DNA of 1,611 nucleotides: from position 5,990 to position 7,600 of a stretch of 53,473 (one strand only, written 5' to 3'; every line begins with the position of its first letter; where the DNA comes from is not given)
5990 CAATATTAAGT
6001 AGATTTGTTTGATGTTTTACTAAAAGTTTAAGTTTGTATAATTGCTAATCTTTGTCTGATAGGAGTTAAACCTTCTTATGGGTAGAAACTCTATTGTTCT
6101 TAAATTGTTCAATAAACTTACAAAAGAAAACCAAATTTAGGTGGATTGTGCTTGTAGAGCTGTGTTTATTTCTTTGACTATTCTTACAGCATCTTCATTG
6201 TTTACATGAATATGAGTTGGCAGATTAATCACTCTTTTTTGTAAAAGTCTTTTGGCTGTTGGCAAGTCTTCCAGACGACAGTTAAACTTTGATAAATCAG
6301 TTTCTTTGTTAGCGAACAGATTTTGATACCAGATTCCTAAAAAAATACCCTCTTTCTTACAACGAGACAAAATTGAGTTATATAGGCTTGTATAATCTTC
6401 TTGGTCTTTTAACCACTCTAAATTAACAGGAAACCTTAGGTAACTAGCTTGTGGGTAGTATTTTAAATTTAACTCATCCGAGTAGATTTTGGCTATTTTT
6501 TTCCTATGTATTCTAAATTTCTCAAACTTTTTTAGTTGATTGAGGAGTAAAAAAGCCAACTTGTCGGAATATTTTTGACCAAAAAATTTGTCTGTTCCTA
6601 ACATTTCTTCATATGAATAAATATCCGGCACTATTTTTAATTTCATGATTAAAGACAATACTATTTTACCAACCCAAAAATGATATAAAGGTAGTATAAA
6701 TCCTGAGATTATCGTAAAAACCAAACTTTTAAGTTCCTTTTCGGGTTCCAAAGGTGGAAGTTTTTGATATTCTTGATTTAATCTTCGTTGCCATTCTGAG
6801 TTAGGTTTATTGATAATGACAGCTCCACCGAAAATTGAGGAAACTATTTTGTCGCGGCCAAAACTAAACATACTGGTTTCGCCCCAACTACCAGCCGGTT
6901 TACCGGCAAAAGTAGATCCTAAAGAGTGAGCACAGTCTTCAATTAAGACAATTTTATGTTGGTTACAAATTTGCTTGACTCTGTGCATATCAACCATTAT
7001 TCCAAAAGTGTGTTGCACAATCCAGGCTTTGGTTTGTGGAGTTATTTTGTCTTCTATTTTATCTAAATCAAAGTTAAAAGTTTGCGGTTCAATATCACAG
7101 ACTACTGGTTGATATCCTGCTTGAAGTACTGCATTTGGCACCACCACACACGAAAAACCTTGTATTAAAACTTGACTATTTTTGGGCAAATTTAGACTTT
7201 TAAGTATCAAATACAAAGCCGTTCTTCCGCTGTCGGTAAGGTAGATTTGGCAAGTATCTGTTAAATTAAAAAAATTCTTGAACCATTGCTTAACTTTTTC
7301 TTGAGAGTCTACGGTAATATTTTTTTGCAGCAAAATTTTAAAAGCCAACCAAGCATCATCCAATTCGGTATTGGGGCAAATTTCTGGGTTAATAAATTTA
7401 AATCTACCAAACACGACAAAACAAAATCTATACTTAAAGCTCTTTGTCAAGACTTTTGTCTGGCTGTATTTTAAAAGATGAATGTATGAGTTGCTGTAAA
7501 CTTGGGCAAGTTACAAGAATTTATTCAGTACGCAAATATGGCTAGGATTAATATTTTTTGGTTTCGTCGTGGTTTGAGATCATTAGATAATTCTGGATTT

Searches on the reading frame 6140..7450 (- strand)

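Call 52: search_protein_families(library=pfam, proteins=[window:6140-7450:-], max_evalue=0.001)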
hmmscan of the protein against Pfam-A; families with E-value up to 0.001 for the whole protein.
window:6140-7450:- (437 aa): 2 families
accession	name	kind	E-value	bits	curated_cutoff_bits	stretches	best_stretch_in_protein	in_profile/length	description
PF01041.23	DegT_DnrJ_EryC1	-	3e-49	168.6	19.8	2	50-218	23-191/360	DegT/DnrJ/EryC1/StrS aminotransferase family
PF00266.25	Aminotran_5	-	6.8e-06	25.7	21.5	1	49-179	44-182/371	Aminotransferase class-V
